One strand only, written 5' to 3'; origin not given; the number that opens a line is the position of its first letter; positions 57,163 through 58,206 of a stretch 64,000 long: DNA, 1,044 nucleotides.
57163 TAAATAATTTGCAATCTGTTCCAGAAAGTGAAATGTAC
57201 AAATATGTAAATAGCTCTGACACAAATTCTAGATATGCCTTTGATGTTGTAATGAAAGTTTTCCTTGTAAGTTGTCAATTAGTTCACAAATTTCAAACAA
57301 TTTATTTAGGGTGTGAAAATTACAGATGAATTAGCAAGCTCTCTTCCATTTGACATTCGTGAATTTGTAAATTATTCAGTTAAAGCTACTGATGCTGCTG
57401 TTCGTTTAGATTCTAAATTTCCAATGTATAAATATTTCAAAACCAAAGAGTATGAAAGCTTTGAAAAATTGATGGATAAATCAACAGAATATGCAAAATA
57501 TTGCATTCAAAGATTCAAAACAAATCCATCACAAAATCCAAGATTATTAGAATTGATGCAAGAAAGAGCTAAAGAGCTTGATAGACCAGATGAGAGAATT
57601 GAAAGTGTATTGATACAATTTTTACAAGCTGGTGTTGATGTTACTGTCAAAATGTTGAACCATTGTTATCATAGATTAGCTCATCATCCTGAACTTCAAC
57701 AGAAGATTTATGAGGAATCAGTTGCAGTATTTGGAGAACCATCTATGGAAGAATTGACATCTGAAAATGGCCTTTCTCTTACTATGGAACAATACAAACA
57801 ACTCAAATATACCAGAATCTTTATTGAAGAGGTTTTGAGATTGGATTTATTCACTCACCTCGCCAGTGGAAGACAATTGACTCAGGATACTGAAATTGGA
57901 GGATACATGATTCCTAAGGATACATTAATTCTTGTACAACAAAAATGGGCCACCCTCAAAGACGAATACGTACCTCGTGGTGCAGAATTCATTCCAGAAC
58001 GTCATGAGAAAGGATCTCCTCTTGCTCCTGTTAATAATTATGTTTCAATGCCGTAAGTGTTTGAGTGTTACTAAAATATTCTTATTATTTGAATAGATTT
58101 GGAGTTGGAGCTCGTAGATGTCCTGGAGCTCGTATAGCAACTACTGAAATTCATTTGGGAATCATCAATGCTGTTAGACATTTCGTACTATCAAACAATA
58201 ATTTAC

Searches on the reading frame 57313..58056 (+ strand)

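Call 61: search_protein_families(library=pfam, proteins=[window:57313-58056:+], max_evalue=0.0001)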
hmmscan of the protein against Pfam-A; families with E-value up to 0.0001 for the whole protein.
window:57313-58056:+ (247 aa): 1 family
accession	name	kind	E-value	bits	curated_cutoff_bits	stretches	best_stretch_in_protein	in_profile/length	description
PF00067.27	p450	-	3.8e-30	105.5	22.8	1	15-247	173-403/462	Cytochrome P450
